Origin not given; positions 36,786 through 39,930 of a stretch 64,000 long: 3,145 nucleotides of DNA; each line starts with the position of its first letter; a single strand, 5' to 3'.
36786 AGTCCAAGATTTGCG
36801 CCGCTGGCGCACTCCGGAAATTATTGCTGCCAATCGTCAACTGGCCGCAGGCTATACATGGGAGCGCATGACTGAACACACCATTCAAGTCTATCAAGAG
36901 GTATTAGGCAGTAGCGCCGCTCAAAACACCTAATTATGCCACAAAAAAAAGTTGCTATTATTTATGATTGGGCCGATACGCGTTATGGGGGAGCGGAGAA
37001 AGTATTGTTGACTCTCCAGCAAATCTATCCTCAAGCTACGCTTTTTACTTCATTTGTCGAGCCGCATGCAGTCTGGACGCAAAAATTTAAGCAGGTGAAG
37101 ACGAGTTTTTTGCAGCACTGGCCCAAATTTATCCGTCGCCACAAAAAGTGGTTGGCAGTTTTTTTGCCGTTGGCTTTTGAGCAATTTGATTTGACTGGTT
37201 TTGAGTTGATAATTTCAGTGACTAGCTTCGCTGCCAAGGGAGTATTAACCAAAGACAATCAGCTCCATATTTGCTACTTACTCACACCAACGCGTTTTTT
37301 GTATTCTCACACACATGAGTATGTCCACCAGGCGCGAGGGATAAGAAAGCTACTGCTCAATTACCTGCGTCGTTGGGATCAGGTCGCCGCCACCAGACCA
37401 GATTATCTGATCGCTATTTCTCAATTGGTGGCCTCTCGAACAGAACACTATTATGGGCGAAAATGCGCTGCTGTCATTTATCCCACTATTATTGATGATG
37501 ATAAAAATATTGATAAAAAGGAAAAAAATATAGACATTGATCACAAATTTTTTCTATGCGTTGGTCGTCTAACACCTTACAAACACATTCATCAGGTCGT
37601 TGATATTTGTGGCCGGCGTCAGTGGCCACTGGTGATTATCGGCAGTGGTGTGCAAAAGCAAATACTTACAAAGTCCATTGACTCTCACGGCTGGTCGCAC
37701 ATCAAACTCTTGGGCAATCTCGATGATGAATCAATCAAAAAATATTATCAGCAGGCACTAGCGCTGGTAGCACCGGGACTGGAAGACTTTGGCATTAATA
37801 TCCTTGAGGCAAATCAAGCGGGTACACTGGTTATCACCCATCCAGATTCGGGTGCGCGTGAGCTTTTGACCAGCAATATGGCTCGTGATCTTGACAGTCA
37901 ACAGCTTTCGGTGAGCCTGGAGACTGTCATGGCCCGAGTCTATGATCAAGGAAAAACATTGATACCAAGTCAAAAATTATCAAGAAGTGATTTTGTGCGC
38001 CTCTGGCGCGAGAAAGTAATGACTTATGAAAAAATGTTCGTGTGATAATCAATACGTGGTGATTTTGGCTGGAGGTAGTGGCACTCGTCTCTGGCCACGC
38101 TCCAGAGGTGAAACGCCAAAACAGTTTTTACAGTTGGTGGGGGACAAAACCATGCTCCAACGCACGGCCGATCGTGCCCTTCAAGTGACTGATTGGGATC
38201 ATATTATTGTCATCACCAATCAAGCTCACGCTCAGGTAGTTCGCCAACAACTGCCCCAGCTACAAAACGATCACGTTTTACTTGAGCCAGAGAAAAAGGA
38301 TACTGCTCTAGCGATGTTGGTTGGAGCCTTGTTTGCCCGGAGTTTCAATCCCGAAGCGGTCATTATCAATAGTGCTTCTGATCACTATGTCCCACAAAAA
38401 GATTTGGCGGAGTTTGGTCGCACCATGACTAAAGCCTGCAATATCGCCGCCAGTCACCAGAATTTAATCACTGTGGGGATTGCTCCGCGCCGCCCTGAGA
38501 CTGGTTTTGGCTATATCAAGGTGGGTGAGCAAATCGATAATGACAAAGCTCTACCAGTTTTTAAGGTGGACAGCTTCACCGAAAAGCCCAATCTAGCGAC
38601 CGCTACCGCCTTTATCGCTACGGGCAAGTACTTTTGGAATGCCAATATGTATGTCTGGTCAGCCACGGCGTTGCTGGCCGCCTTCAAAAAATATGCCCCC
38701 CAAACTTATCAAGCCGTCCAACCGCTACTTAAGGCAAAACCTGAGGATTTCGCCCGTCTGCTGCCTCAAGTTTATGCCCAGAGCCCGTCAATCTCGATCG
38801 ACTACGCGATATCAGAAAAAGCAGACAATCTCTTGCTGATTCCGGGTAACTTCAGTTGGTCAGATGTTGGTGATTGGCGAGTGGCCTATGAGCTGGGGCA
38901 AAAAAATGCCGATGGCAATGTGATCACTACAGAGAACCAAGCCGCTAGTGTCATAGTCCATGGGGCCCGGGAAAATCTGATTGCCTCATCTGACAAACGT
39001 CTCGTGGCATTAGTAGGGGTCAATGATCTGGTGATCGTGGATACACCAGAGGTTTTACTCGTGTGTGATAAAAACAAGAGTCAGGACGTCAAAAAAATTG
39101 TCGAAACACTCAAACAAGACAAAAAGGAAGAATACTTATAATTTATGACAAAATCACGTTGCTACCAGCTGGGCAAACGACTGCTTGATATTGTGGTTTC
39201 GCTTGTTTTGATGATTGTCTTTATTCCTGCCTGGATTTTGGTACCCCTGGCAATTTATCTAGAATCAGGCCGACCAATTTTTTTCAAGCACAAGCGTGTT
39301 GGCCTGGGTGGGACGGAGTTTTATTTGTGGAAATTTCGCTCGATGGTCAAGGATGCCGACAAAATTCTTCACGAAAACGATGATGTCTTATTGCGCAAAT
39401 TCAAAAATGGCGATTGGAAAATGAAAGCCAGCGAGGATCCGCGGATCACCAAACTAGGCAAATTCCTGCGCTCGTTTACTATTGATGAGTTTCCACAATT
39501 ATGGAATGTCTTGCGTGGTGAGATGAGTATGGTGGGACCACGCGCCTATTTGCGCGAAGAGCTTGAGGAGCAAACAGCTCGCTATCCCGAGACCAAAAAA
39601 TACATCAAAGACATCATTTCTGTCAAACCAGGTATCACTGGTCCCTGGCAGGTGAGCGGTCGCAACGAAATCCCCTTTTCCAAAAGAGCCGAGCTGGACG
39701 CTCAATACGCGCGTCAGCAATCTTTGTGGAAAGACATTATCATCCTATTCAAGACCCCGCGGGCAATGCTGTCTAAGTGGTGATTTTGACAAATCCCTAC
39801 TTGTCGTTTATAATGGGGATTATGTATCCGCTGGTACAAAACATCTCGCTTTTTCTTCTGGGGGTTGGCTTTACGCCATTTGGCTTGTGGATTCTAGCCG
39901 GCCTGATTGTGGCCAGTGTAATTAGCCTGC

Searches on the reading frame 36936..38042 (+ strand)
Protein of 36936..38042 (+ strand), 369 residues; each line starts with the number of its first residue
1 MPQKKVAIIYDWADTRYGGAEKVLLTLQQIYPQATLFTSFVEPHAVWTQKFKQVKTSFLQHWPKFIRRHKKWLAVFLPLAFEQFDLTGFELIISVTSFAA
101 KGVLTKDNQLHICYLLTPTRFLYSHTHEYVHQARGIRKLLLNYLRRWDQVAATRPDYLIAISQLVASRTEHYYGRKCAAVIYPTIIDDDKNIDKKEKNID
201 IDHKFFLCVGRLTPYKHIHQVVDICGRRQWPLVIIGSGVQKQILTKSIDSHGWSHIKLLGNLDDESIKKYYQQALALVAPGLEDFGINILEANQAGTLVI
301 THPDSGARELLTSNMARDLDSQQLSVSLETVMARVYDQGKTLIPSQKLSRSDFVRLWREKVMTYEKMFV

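Call 9: search_protein_families(library=pfam, proteins=[window:36936-38042:+], max_evalue=0.001)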
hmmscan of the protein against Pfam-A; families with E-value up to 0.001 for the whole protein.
window:36936-38042:+ (369 aa): 2 families
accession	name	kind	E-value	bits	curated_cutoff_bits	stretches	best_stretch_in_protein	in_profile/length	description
PF00534.26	Glycos_transf_1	-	1.3e-22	80.6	26.4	1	190-314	2-134/172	Glycosyl transferases group 1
PF13692.12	Glyco_trans_1_4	-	1e-12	49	27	1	205-314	3-118/142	Glycosyl transferases group 1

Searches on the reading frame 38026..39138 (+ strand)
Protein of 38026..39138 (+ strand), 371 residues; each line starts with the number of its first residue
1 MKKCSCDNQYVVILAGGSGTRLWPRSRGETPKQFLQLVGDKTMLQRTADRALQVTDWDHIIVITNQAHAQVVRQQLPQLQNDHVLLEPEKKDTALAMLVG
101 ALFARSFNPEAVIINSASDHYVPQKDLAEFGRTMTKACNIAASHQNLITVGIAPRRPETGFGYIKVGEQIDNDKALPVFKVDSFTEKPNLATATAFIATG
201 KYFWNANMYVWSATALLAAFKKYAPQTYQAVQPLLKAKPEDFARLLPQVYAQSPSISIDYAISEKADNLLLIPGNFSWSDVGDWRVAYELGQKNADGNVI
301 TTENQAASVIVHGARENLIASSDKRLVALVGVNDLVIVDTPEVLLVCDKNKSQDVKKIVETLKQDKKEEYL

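Call 9: search_protein_families(library=pfam, proteins=[window:38026-39138:+], max_evalue=0.001)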
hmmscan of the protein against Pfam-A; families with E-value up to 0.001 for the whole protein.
window:38026-39138:+ (371 aa): 4 families
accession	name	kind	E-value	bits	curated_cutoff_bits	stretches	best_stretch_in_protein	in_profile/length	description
PF00483.29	NTP_transferase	-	4.3e-41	141.5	21.2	1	11-293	2-241/245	Nucleotidyl transferase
PF22640.1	ManC_GMP_beta-helix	-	2.6e-15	56.5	27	1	317-362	10-55/55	MannoseP isomerase/GMP-like beta-helix domain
PF12804.13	NTP_transf_3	-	6.7e-10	39.8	27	1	11-120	1-96/160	MobA-like NTP transferase domain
PF01128.25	IspD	-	1.9e-05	25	27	1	11-78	3-65/221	2-C-methyl-D-erythritol 4-phosphate cytidylyltransferase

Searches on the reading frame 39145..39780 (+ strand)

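Call 38: search_protein_families(library=pfam, proteins=[window:39145-39780:+], max_evalue=0.001)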
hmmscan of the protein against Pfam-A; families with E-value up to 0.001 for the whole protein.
window:39145-39780:+ (212 aa): 1 family
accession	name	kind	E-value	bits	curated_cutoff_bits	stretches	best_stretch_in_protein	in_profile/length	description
PF02397.22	Bac_transf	-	3.5e-63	212.8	27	1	11-209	1-178/179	Bacterial sugar transferase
